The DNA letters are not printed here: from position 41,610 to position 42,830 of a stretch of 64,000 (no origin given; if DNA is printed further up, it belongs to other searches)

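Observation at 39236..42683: Two-component pair whose response regulator carries a roughly 300-aa unassigned output domain ending in an Rx4H (HEPN-like) motif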

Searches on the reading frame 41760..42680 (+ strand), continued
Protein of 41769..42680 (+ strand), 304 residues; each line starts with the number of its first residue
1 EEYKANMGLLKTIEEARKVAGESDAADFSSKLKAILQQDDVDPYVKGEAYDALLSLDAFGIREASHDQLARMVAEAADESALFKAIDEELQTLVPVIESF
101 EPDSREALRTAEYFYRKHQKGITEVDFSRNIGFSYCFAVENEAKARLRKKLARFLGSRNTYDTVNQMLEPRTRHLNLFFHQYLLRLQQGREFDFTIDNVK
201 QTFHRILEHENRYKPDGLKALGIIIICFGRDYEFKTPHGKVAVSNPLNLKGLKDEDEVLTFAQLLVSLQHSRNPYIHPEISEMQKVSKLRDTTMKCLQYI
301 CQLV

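Call 75: search_protein_families(library=pfam, alignment_id=A6, max_evalue=0.00001)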
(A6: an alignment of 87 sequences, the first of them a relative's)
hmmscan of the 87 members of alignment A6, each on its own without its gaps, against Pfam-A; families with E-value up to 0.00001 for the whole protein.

A. member 1, L001:9319-10059:+ (247 aa): 1 family
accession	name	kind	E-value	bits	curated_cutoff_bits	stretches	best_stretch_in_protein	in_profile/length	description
PF00480.26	ROK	-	2.2e-20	73.8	22.9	1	4-158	2-162/294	ROK family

B. families by the number of members that match (of 87 scanned): 71 families (the first 25 are shown)
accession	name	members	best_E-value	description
PF22725.1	GFO_IDH_MocA_C3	10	6.3e-31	GFO/IDH/MocA C-terminal domain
PF01408.29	GFO_IDH_MocA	9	2.6e-27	Oxidoreductase family, NAD-binding Rossmann fold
PF02894.22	GFO_IDH_MocA_C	9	2.6e-25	Oxidoreductase family, C-terminal alpha/beta domain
PF13692.12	Glyco_trans_1_4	8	5.5e-31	Glycosyl transferases group 1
PF00534.26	Glycos_transf_1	8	3.5e-29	Glycosyl transferases group 1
PF13439.12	Glyco_transf_4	7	3.1e-26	Glycosyltransferase Family 4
PF22505.1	RNase_J_b_CASP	5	2.6e-40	Ribonuclease J, beta-CASP domain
PF17770.6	RNase_J_C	5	1.2e-32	Ribonuclease J C-terminal domain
PF00753.33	Lactamase_B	5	2.5e-15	Metallo-beta-lactamase superfamily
PF12706.13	Lactamase_B_2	5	9.6e-14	Beta-lactamase superfamily domain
PF07521.17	RMMBL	5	1.8e-11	Zn-dependent metallo-hydrolase RNA specificity domain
PF13524.12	Glyco_trans_1_2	4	2.4e-07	Glycosyl transferase-like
PF03652.20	RuvX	3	1.2e-43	Holliday junction resolvase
PF02638.21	GHL10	3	8.6e-41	Glycosyl hydrolase-like 10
PF01138.27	RNase_PH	3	2.1e-27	3' exoribonuclease family, domain 1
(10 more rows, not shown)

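Call 77: search_protein_families(library=phrogs, proteins=[P0159, P0172, P0154, P0166], max_evalue=0.1)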
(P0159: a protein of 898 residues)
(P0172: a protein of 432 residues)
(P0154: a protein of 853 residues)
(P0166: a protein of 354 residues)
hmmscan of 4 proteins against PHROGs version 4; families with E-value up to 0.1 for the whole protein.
P0159 (898 aa): 0 families

P0172 (432 aa): 0 families

P0154 (853 aa): 0 families

P0166 (354 aa): 1 family
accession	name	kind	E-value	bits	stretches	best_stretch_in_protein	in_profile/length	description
phrog_24009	-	unknown function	0.026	16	1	25-96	20-93/105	-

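Call 78: search_protein_families(library=padloc, proteins=[P0159, P0172, P0154, P0166, P0157], max_evalue=0.1)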
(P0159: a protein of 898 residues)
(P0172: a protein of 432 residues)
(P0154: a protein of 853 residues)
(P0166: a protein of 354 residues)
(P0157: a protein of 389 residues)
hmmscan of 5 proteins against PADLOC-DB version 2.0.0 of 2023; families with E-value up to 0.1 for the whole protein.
P0159 (898 aa): 1 family
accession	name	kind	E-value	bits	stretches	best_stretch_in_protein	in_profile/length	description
PDLC02919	HEAT-ARM_XIII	-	3.9e-07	25.8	2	524-617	1275-1368/1972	-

P0172 (432 aa): 0 families

P0154 (853 aa): 0 families

P0166 (354 aa): 0 families

P0157 (389 aa): 0 families
